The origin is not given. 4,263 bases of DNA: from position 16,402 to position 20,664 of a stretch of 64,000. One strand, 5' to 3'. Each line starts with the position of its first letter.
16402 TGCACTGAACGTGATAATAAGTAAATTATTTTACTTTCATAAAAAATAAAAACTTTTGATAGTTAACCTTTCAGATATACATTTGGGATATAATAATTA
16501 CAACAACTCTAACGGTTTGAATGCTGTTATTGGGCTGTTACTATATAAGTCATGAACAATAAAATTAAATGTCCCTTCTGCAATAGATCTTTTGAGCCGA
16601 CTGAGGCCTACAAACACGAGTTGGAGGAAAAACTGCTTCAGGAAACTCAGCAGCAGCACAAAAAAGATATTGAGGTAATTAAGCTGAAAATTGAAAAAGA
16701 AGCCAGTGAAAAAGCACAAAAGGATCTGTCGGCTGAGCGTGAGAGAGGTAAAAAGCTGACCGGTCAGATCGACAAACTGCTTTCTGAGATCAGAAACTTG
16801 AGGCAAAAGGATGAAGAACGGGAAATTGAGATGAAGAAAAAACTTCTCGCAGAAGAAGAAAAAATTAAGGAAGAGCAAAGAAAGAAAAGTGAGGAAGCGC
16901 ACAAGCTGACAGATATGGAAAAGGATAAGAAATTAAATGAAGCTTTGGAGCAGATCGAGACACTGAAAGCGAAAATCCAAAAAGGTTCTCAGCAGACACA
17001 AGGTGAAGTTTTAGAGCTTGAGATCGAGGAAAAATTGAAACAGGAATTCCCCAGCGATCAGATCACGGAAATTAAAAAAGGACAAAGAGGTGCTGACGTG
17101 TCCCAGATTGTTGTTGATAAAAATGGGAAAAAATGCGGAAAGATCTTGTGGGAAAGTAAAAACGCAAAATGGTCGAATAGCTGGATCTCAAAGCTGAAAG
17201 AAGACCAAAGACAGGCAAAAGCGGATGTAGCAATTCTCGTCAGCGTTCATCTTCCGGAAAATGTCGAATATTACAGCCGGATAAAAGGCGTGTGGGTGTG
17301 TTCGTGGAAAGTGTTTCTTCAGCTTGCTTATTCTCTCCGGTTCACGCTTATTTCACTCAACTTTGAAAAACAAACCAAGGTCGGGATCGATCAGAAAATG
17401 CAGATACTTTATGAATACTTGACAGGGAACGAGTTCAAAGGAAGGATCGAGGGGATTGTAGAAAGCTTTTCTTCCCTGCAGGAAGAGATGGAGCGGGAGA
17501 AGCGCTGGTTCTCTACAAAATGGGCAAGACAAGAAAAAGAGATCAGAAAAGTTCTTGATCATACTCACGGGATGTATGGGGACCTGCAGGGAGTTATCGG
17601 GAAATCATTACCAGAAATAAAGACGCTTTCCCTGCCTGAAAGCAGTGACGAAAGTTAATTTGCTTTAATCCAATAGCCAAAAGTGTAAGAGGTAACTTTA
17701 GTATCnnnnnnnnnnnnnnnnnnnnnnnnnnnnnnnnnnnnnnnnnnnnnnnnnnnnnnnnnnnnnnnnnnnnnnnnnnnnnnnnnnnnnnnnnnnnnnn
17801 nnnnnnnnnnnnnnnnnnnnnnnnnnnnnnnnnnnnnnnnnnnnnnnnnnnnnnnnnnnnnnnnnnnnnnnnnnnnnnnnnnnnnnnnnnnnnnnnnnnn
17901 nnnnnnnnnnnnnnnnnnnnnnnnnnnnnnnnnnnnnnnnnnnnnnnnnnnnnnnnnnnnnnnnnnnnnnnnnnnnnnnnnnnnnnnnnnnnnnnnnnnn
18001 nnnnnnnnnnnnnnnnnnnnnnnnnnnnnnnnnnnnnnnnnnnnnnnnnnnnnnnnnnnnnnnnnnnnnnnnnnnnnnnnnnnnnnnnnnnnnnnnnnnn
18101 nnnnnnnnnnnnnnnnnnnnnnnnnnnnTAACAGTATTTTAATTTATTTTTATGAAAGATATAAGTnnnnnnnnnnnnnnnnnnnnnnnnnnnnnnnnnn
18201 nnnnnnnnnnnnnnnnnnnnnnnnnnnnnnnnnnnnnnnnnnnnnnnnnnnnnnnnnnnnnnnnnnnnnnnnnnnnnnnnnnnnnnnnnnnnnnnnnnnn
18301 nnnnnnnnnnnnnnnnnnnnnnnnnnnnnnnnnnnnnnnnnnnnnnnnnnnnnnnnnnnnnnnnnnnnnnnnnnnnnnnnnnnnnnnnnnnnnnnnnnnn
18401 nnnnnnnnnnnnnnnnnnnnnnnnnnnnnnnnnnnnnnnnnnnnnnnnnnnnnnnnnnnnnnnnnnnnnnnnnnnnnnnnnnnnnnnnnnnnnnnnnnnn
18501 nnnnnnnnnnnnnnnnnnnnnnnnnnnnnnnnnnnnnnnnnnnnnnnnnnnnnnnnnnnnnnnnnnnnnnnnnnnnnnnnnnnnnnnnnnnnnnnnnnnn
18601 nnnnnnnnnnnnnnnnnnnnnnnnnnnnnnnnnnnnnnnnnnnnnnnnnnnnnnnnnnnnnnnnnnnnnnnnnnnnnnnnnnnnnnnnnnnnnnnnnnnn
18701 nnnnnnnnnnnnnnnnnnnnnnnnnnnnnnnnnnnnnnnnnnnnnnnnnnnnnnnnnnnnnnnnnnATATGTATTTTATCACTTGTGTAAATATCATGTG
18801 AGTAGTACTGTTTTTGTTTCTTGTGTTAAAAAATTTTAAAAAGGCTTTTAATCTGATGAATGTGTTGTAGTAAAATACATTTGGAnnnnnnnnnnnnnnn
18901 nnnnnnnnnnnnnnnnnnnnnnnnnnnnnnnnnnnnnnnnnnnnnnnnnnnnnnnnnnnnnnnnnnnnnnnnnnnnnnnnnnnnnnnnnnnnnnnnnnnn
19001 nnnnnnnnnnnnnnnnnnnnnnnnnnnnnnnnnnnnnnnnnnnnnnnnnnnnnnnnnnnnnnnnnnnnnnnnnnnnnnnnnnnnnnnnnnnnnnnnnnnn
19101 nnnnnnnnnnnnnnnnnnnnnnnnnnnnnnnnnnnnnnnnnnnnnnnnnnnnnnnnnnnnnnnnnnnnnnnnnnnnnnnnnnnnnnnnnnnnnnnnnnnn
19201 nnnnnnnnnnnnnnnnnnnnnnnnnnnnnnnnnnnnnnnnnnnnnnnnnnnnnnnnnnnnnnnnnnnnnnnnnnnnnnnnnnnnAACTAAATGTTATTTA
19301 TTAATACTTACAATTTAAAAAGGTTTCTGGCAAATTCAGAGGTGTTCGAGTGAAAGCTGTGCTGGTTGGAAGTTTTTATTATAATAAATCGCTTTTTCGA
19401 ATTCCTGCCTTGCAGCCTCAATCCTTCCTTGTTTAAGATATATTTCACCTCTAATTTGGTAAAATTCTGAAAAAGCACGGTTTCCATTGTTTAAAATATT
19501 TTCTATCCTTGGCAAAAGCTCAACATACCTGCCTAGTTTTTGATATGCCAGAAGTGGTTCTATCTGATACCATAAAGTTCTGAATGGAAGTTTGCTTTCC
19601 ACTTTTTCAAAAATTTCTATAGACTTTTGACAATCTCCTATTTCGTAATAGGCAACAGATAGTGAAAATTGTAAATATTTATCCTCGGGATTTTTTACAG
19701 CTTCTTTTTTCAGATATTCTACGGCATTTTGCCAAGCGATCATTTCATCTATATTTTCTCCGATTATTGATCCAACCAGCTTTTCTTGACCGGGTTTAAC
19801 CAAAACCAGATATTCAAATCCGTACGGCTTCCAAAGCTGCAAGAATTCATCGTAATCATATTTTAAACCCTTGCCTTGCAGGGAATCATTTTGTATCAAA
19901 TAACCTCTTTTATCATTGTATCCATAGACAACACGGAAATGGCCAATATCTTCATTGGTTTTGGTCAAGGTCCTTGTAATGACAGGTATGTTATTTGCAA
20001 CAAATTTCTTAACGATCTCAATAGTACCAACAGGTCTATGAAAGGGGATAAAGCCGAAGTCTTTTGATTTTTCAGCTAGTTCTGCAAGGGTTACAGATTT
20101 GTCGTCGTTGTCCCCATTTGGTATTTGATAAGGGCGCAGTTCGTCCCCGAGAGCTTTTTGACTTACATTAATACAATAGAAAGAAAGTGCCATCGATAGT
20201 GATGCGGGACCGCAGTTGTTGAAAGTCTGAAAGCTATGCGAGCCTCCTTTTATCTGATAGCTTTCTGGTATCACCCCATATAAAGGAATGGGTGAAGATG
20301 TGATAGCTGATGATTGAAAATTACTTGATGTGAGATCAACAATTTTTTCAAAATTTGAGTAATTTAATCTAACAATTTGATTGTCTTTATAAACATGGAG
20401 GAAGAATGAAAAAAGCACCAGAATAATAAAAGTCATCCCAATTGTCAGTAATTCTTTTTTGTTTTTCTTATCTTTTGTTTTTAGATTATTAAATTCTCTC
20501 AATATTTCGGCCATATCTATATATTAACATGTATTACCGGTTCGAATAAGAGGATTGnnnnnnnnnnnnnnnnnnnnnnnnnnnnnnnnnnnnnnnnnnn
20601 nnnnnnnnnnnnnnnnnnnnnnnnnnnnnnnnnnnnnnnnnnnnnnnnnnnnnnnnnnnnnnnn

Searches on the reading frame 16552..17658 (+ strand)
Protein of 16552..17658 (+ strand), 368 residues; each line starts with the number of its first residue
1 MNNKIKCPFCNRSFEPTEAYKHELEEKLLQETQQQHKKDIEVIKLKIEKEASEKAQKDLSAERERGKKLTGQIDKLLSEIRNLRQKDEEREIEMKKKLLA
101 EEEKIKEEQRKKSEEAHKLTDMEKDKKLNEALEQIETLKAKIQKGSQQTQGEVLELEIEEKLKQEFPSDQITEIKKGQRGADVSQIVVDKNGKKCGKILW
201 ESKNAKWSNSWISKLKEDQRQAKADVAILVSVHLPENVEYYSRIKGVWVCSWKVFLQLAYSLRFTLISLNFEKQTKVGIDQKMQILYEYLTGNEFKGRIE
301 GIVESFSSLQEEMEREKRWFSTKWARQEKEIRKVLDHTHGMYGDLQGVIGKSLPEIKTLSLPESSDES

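Call 12: search_protein_families(library=pfam, proteins=[window:16552-17658:+], max_evalue=0.001)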
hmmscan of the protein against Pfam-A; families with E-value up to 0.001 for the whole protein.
window:16552-17658:+ (368 aa): 1 family
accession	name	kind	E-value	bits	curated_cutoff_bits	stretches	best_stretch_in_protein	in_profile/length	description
PF09903.14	DUF2130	-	1.7e-59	201.6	26.7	1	119-362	3-253/255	Uncharacterized protein conserved in bacteria (DUF2130)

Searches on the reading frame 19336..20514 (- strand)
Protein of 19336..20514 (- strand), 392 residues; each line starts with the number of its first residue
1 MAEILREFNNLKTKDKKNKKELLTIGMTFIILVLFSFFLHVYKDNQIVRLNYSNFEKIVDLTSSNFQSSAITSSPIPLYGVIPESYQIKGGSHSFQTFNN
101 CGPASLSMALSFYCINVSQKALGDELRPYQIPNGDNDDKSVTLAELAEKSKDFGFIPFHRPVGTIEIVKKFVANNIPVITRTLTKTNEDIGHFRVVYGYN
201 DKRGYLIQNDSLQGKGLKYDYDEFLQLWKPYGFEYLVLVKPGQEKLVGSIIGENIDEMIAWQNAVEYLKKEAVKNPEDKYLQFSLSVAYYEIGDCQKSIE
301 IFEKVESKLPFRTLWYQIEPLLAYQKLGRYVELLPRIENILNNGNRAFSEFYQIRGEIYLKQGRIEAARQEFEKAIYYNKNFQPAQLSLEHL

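Call 12: search_protein_families(library=pfam, proteins=[window:19336-20514:-], max_evalue=0.001)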
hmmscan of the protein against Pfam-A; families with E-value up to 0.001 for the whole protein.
window:19336-20514:- (392 aa): 9 families
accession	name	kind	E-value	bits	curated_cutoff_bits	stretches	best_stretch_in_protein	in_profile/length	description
PF13529.12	Peptidase_C39_2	-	3.4e-12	47.6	24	1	97-211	12-142/143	Peptidase_C39 like family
PF07719.23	TPR_2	-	3e-06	27.4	27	1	350-381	2-33/34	Tetratricopeptide repeat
PF13181.12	TPR_8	-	4.7e-06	26.8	25.7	1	350-381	2-33/34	Tetratricopeptide repeat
PF03412.21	Peptidase_C39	-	6.6e-06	26.4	22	1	99-230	11-123/133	Peptidase C39 family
PF13432.12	TPR_16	-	3.5e-05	24.6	32.7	0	352-376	34-58/65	Tetratricopeptide repeat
PF13424.12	TPR_12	-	8.3e-05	23.1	30.1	0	323-378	12-67/77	Tetratricopeptide repeat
PF00515.34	TPR_1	-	0.00054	20.1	27.8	0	352-382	4-34/34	Tetratricopeptide repeat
PF13176.12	TPR_7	-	0.00077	19.8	27.9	0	261-279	15-35/36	Tetratricopeptide repeat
PF13174.12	TPR_6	-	0.00089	20.2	26.3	0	283-307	4-28/33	Tetratricopeptide repeat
